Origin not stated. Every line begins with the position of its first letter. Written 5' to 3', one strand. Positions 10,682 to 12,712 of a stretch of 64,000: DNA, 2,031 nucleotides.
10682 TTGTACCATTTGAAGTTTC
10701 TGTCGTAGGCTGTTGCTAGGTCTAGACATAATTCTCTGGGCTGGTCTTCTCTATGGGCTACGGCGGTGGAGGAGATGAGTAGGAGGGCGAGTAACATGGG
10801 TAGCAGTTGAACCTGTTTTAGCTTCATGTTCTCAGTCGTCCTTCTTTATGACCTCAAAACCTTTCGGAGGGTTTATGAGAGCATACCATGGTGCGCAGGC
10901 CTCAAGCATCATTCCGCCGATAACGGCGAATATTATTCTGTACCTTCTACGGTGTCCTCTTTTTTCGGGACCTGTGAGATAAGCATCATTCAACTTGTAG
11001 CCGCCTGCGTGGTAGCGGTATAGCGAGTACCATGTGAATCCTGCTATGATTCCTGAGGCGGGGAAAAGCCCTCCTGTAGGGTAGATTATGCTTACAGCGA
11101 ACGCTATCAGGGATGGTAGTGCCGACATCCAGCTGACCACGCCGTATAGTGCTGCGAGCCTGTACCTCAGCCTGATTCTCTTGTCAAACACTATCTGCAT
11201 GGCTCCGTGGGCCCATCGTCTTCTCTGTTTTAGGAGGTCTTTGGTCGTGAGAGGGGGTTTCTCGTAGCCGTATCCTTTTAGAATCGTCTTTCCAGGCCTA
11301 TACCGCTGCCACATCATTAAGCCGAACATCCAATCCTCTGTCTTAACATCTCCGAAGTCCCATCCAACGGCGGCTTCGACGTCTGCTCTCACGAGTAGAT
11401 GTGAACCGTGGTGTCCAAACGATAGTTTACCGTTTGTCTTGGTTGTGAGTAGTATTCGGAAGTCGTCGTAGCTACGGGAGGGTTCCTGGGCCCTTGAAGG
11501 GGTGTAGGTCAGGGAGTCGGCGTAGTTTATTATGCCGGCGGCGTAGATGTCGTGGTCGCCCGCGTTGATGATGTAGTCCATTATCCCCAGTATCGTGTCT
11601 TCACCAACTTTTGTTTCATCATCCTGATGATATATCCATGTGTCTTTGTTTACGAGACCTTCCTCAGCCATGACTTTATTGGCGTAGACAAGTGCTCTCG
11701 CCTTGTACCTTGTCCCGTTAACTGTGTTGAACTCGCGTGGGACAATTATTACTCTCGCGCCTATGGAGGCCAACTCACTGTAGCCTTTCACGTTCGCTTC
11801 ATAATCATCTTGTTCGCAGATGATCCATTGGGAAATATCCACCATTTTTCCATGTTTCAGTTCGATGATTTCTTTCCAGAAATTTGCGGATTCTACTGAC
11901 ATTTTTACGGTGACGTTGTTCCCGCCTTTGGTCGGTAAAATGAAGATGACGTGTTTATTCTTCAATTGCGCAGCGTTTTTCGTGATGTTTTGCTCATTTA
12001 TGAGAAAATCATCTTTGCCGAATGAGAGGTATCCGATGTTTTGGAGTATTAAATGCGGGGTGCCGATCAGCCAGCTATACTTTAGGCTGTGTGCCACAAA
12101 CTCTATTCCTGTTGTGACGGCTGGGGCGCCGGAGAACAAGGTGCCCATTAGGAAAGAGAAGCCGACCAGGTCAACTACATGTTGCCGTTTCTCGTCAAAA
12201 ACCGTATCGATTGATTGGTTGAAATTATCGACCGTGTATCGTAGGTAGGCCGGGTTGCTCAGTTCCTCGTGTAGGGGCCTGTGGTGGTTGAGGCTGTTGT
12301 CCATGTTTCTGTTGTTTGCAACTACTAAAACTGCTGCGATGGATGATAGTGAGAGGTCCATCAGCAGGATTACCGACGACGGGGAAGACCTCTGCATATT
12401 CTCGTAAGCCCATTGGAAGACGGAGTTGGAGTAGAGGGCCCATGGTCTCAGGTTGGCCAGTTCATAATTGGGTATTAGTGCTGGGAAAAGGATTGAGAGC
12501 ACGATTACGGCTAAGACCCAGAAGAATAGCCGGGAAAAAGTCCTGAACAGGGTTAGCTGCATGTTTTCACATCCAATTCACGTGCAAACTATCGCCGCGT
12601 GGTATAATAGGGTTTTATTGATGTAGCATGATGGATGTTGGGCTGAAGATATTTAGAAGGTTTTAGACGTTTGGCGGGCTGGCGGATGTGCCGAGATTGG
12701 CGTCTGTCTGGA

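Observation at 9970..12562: Cellulose-synthase-like processive GT2 co-transcribed with a secreted, C-terminally anchored partner (BcsA/BcsB-like pair)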

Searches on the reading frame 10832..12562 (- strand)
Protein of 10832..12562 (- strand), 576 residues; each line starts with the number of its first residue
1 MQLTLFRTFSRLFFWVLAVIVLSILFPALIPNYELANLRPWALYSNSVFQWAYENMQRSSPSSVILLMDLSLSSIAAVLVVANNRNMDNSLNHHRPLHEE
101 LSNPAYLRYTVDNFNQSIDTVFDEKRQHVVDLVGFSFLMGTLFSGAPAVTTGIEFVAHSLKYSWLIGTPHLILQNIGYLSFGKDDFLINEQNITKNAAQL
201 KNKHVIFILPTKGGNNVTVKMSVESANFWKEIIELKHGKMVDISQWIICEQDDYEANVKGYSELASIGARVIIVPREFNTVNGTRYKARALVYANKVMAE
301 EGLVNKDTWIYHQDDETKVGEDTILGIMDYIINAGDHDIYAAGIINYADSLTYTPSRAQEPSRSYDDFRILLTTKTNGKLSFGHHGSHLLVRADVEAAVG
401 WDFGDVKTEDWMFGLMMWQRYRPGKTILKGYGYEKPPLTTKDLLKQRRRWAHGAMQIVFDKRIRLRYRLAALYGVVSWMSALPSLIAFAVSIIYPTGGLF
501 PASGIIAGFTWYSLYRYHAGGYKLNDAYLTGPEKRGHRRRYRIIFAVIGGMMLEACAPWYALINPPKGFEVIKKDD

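Call 3: search_protein_families(library=pfam, proteins=[window:10832-12562:-], max_evalue=1)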
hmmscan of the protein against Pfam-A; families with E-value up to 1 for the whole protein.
window:10832-12562:- (576 aa): 4 families
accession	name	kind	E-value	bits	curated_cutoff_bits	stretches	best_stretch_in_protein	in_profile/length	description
PF13632.12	Glyco_trans_2_3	-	6.6e-15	55.9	27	1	309-508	1-186/198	Glycosyl transferase family group 2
PF03552.20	Cellulose_synt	-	0.0052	15.8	24.7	1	396-499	412-509/722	Cellulose synthase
PF13641.12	Glyco_tranf_2_3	-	0.025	15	27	1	283-452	70-229/230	Glycosyltransferase like family 2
PF02310.24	B12-binding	-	0.23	11.7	32.1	1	113-150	35-72/121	B12 binding domain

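Call 4: search_protein_families(library=ncbifam, proteins=[window:10832-12562:-], max_evalue=1)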
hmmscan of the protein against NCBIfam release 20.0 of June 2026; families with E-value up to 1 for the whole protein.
window:10832-12562:- (576 aa): 3 families
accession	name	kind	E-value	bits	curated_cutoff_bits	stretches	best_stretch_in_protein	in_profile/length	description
NF003958.0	PRK05454.2-1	equivalog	2e-05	23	419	1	432-492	337-400/704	glucans biosynthesis glucosyltransferase MdoH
NF033218.1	anchor_AmaP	equivalog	0.043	13.6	55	1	7-81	2-71/166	alkaline shock response membrane anchor protein AmaP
TIGR03030.1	CelA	equivalog_domain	0.098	10.6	699.1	1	442-492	365-421/714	UDP-forming cellulose synthase catalytic subunit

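Call 5: search_solved_structures(query=window:10832-12562:-, max_evalue=10, show_alignments=3)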
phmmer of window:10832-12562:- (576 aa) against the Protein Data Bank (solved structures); distinct sequences matched with E-value up to 10: 12.
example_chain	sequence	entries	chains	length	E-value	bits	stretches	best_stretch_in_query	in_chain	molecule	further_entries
3cvj_A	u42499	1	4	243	0.095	14.4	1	198-236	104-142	Putative phosphoheptose isomerase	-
8vht_A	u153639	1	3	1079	0.1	14.2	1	394-480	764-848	Cellulose synthase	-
4tt9_A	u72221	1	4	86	0.21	13.2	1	183-249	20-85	Surface presentation of antigens protein SpaO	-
5dyq_A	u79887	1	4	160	0.33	12.6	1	338-413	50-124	YD repeat-containing protein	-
5dyv_A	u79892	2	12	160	0.39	12.3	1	338-413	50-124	YD repeat-containing protein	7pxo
5fn8_A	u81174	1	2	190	0.7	11.5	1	31-111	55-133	RECEPTOR-TYPE TYROSINE-PROTEIN PHOSPHATASE C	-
8qfu_A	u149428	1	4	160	0.86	11.2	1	338-413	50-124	YD repeat-containing protein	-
3mvs_A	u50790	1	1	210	1.2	10.7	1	292-348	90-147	Cadherin-23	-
2wd0_A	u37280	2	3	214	1.2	10.7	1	292-348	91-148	CADHERIN-23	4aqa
6n2e_C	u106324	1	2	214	1.2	10.7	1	292-348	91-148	Cadherin-23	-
2wcp_A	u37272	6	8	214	1.2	10.7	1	292-348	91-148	CADHERIN-23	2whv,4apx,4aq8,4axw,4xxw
4aqe_A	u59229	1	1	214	1.2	10.7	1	292-348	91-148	CADHERIN-23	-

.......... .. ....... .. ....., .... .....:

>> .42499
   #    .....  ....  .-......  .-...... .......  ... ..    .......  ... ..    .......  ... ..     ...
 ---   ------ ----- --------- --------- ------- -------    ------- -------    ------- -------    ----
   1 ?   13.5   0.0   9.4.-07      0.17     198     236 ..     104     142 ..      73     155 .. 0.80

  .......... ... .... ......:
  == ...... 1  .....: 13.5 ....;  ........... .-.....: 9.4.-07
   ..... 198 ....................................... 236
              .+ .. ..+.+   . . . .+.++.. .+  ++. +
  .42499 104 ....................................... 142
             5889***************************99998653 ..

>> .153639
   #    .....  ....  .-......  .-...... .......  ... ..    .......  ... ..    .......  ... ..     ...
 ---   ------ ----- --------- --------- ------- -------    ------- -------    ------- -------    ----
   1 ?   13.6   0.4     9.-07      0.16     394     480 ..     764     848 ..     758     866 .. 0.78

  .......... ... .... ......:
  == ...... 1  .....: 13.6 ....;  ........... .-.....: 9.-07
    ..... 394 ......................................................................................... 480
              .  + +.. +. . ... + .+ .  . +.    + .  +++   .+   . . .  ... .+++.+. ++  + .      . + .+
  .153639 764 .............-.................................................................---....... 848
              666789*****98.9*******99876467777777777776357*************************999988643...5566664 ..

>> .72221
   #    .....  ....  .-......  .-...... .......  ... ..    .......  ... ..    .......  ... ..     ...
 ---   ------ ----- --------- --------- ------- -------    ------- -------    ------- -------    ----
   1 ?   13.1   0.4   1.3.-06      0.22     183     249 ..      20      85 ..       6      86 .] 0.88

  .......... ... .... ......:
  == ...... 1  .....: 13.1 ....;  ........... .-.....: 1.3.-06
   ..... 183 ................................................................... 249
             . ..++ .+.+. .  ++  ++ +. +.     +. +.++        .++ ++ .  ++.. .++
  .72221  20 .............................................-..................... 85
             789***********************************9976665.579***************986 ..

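Call 6: find_homologous_proteins(query=window:10832-12562:-)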
Query window:10832-12562:- (576 aa): 102 proteins with E <= 0.001 among 8000 candidates.
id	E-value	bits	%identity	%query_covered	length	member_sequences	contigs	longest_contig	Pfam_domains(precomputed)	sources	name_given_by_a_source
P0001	0.0e+0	1298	97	100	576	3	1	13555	PF13632.13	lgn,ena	-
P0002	3.1e-260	883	65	99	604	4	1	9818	PF13632.13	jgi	jgi:egghead protein (zeste-white 4 protein)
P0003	6.8e-259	878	65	98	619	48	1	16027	PF13632.13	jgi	jgi:hypothetical protein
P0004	4.7e-258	876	64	99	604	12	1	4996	PF13632.13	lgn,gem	-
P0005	3.8e-226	770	58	99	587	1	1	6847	PF13632.13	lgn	-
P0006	1.1e-219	749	60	90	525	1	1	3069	PF13632.13,PF13641.13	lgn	-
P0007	1.8e-219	748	57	97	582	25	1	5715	PF13632.13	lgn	-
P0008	7.9e-190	650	53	91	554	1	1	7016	PF13632.13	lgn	-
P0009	8.8e-188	644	53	91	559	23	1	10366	PF13632.13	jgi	jgi:hypothetical protein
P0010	8.4e-187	640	54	87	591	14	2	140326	PF13632.13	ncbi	ncbi:MAG: glycosyltransferase family 2 protein [Nitrososphaerota archaeon]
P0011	1.1e-186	640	55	87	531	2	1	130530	PF13632.13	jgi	jgi:hypothetical protein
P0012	4.5e-184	631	52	87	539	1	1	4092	PF13632.13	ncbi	-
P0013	2.1e-183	629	53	89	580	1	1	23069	PF13632.13,PF03552.21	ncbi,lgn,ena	-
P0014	6.9e-179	614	53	89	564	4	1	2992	PF13632.13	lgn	-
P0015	2.9e-177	609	51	91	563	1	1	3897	PF13632.13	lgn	-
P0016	5.0e-160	552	49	89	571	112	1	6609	PF13632.13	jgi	-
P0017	4.6e-130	453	56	64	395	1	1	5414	PF13632.13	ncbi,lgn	ncbi:MAG: glycosyltransferase family 2 protein [candidate division WOR-3 bacterium]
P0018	4.3e-120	420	59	56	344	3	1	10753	PF13632.13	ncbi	ncbi:MAG: glycosyltransferase family 2 protein [Nitrososphaerota archaeon]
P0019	6.5e-111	390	49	64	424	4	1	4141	PF13632.13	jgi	-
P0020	5.4e-108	380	39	81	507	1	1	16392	PF13632.13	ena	-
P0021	7.5e-106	373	38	81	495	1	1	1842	PF13632.13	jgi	jgi:egghead protein (zeste-white 4 protein)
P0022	1.2e-105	372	37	82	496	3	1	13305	PF13632.13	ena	-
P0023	3.2e-104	368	38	82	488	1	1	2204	PF13632.13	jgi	jgi:egghead protein (zeste-white 4 protein)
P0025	2.5e-100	355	38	82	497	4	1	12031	PF13632.13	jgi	jgi:hypothetical protein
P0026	3.8e-100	354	38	82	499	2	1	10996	PF13632.13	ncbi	-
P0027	7.7e-99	350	37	82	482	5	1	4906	PF13632.13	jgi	jgi:hypothetical protein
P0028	2.8e-94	335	36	77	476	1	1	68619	PF13632.13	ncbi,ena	-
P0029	9.2e-94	333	40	71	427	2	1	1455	PF13632.13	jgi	jgi:hypothetical protein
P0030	4.2e-93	331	36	82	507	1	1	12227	PF13632.13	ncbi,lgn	-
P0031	1.4e-92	329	35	84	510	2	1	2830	PF13632.13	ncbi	-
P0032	2.6e-89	318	36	82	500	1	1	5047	PF13632.13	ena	-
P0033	2.8e-88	315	35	82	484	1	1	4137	PF13632.13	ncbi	-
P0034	3.9e-69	252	33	83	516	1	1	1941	PF13632.13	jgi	jgi:beta-1,4-mannosyltransferase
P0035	4.7e-68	248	34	82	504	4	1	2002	PF13632.13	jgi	jgi:egghead protein (zeste-white 4 protein)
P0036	9.6e-68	247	38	57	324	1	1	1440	PF13632.13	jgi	-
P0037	1.3e-66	243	33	82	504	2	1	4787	PF13632.13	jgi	jgi:beta-1,4-mannosyltransferase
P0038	6.7e-66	241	33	82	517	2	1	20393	PF13632.13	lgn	-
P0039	2.1e-65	239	35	82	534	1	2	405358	PF13632.13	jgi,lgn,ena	-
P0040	6.7e-65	238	32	82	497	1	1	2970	PF13632.13,PF13641.13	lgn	-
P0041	1.8e-64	236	33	82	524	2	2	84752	PF13632.13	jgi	-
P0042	7.5e-62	228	33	82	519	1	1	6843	PF13632.13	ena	-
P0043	8.5e-61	224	33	84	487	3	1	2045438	PF13632.13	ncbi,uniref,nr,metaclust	ncbi:glycosyltransferase family 2 protein [Thermococcus gammatolerans]|uniref:Glycosyltransferase, p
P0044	1.2e-60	224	32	82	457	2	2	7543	PF13632.13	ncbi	-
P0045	4.5e-60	222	34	81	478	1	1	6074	PF13632.13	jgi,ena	-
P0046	5.4e-60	222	33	82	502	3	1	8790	PF13632.13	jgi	jgi:beta-1,4-mannosyltransferase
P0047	1.4e-59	220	37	68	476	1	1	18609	PF13632.13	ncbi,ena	-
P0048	1.7e-58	217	34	77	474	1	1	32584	PF13632.13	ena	-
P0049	1.7e-58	217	36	72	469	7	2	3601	PF13632.13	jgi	-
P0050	5.9e-58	215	32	80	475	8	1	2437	PF13632.13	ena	-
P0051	2.5e-57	213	36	66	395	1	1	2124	PF13632.13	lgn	-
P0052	3.9e-57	212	35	72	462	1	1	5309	PF13632.13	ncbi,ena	-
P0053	4.8e-57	212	35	72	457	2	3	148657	PF13632.13,PF13641.13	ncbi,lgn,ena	-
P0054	3.4e-56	209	32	83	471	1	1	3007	PF13632.13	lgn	-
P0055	1.9e-55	207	34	77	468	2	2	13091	PF13632.13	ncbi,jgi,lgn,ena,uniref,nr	ncbi:MAG TPA: hypothetical protein EYH15_00995 [Methanothermococcus okinawensis]|uniref:Glycosyltran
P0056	1.8e-53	200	35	65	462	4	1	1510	PF13632.13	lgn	-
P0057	1.7e-52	197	33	72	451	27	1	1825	PF13632.13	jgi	-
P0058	3.5e-51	192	33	84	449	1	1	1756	PF13632.13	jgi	jgi:cellulose synthase/poly-beta-1,6-N-acetylglucosamine synthase-like glycosyltransferase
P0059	2.2e-49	187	32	84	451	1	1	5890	PF13632.13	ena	-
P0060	1.1e-48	184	37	72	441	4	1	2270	PF13632.13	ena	-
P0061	1.2e-47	181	32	83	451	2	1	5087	PF13632.13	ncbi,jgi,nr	ncbi:MAG: glycosyltransferase family 2 protein [Sulfolobaceae archaeon]|nr:glycosyltransferase famil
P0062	2.1e-47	180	35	81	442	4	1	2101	PF13632.13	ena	-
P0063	9.4e-47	178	36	72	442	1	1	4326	PF13632.13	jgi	-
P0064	1.9e-46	177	34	81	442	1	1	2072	PF13632.13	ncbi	-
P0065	2.8e-46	176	36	72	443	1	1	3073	PF13632.13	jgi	jgi:cellulose synthase/poly-beta-1,6-N-acetylglucosamine synthase-like glycosyltransferase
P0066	3.8e-46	176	32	66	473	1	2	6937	PF13632.13,PF13641.13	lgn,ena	-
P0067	5.7e-46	175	32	83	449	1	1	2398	PF13632.13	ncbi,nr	ncbi:hypothetical protein DDW11_05995 [Sulfolobus sp. SCGC AB-777_G06]|nr:hypothetical protein DDW11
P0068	1.3e-44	171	34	72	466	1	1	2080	PF13632.13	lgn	-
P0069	1.3e-43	167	31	72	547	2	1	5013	PF13632.13,PF13641.13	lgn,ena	-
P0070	2.9e-43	166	31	65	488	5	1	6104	PF13632.13,PF13641.13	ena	-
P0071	6.7e-42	162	32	72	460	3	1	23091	PF13632.13,PF13641.13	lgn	-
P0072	7.2e-41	158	33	72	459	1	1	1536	PF13632.13,PF13641.13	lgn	-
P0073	7.6e-38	148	29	82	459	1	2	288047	PF13632.13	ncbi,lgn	-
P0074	6.0e-35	139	38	40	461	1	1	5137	PF13632.13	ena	-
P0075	2.9e-34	137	28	67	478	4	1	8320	PF13632.13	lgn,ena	-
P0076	1.4e-27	115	30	47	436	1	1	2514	PF13632.13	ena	-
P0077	1.2e-26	111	31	65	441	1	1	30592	PF13632.13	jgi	-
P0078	9.9e-26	108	33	53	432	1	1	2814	PF13632.13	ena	-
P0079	1.1e-23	102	31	53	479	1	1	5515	PF13632.13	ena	-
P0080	3.4e-22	97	30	53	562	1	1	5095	PF13632.13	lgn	-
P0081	1.2e-21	95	31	53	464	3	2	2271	PF13632.13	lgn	-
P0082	2.1e-21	94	29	61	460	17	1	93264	PF13632.13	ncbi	-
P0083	2.2e-21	94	29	61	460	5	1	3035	PF13632.13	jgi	-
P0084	7.8e-21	92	32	53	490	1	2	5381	PF13632.13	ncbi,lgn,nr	ncbi:MAG: glycosyltransferase family 2 protein [Actinomycetota bacterium]|nr:glycosyltransferase fam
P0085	1.7e-20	91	28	53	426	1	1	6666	PF13632.13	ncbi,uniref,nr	ncbi:glycosyltransferase family 2 protein [Pseudarthrobacter sp. MDT3-28]|uniref:glycosyltransferase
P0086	7.5e-20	89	30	53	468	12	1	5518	PF13632.13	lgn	-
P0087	5.0e-19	86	29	52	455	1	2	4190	PF13632.13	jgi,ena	jgi:beta-1,4-mannosyltransferase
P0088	3.6e-18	84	27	54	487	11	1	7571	PF13632.13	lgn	-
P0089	2.0e-17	81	27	53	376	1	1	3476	PF13632.13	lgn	-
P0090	4.8e-16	76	30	53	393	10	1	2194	PF13632.13,PF13641.13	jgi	-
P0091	3.7e-15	74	27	70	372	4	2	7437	PF13632.13,PF13641.13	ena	-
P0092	1.5e-14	72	29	53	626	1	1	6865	PF13632.13,PF13641.13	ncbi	ncbi:hypothetical protein HK100_004345, partial [Physocladia obscura]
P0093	4.4e-14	70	28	53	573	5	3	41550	PF13632.13,PF13641.13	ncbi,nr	ncbi:hypothetical protein HDU83_005379 [Entophlyctis luteolus]|nr:hypothetical protein HDU82_006913 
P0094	4.6e-14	70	25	72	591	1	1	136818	PF13632.13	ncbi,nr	ncbi:hypothetical protein HDV00_012266 [Rhizophlyctis rosea]|nr:hypothetical protein HDV00_012266 [R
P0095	1.1e-13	69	26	72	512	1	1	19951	PF13632.13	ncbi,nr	ncbi:hypothetical protein HKX48_005517 [Thoreauomyces humboldtii]|nr:hypothetical protein HKX48_0055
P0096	1.0e-12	65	29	52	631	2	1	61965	PF13632.13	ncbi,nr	ncbi:hypothetical protein HK098_000200 [Nowakowskiella sp. JEL0407]|nr:hypothetical protein HK098_00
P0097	1.8e-12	65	28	53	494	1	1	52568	PF13632.13,PF13641.13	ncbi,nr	ncbi:glycosyl transferase family group 2-domain-containing protein [Chytriomyces sp. MP71]|nr:glycos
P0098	7.6e-11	59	28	50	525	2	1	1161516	PF13632.13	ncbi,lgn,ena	-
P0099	3.0e-10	57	27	65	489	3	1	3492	PF13632.13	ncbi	ncbi:hypothetical protein HK096_003609, partial [Nowakowskiella sp. JEL0078]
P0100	7.7e-10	56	26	52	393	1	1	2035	PF13632.13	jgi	jgi:hypothetical protein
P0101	3.0e-6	44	29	32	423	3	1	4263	PF13632.13,PF13641.13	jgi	jgi:hypothetical protein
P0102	8.2e-4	36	24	58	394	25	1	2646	PF13632.13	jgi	jgi:hypothetical protein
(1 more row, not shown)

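Call 15: find_related_loci(query=A3, collection=genome_contigs, flank=6000)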
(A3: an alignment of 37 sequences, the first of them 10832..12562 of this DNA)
Query A3 (576 aa) in genome_contigs; peptide patterns used: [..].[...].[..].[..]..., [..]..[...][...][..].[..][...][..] (x = any residue, [..] = any of these).
105 stretches matched a pattern; 67 encode a relative of the query (tblastn E <= 1e-3); 62 distinct loci.
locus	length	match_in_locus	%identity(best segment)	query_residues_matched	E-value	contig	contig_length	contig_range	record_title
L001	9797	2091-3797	65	11-576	0e+0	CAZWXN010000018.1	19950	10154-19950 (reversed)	MAG TPA_asm: uncultured Nitrososphaeria archaeon isolate SRP104967_co1_10 genome assembly, contig: NODE_912_length_19950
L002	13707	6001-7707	65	11-576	0e+0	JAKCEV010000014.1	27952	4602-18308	MAG: Candidatus Wolframiiraptor allenii isolate LGB-01.bin.22 NODE_269_length_27952_cov_19.036240, whole genome shotgun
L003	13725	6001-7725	64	5-576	0e+0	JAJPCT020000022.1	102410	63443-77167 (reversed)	MAG: Candidatus Wolframiiraptor gerlachensis isolate A8 NODE_68_length_102410_cov_3_646989, whole genome shotgun sequenc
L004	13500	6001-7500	55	75-575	0e+0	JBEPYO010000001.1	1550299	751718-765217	MAG: Nitrososphaerota archaeon isolate 03V1_S199.concoct.095 NODE_1_length_1550299_cov_2.969483, whole genome shotgun se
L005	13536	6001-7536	53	63-575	0e+0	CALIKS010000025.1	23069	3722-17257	MAG: uncultured archaeon isolate S1_Bin_MAXBIN__124_sub_1 genome assembly, contig: c_000001268115, whole genome shotgun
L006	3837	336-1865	54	65-576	0e+0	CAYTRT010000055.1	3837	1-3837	MAG TPA_asm: uncultured Nitrososphaeria archaeon isolate SRP104967_co1_41 genome assembly, contig: NODE_7658_length_3837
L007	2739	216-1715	54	75-575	0e+0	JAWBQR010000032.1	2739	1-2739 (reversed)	MAG: Nitrososphaerota archaeon isolate JZ-1_201705_bins_35 JZ-1_201705_bins_35_scaffold_32, whole genome shotgun sequenc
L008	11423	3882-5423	53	63-576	9e-176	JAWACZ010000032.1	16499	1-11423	MAG: Candidatus Caldarchaeum sp. isolate QQ_201709_bins_146 QQ_201709_bins_146_scaffold_32, whole genome shotgun sequenc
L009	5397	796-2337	50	62-575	1e-171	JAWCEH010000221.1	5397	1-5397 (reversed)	MAG: Candidatus Bathyarchaeia archaeon isolate JZ-1_201912_bins_83 JZ-1_201912_bins_83_scaffold_221, whole genome shotgu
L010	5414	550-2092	56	62-575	1e-135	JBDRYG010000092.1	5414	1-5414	MAG: candidate division WOR-3 bacterium isolate GXS_202007_bins_41 GXS_202007_bins_41_scaffold_92, whole genome shotgun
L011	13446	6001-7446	37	92-576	3e-110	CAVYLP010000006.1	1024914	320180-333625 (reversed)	MAG: Candidatus Bathyarchaeota archaeon isolate MFD01299.bin.1.8 genome assembly, contig: contig_9957, whole genome shot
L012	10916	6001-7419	37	101-575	2e-99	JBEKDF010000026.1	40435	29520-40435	MAG: Candidatus Bathyarchaeia archaeon isolate SPRUCE 177 SPRUCE_177_26, whole genome shotgun sequence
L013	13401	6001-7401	35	107-575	2e-97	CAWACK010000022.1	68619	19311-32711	MAG: Candidatus Bathyarchaeota archaeon isolate MFD03726.bin.1.105 genome assembly, contig: contig_83967, whole genome s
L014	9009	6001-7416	37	102-575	1e-97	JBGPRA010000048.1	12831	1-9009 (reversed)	MAG: Candidatus Bathyarchaeia archaeon isolate OBJ1_062018_150_2 k141_2578983_length_12831_cov_13.0551, whole genome sho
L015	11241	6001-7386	35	110-575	6e-96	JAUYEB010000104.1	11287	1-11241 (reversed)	MAG: Candidatus Bathyarchaeota archaeon isolate C20_metabat.bin.87 C20_k141_487444, whole genome shotgun sequence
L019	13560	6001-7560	35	56-575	5e-91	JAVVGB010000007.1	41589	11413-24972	MAG: Thermoproteota archaeon isolate PSS.bin.16 NODE_77_length_41589_cov_99.933885, whole genome shotgun sequence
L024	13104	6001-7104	38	200-575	8e-66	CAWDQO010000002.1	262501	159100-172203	MAG: uncultured Thermoplasmata archaeon isolate MFD03399.bin.2.1 genome assembly, contig: contig_30230, whole genome sho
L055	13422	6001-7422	31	79-574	8e-57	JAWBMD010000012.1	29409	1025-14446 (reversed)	MAG: Candidatus Aenigmatarchaeota archaeon isolate GXS_202007_bins_18 GXS_202007_bins_18_scaffold_12, whole genome shotg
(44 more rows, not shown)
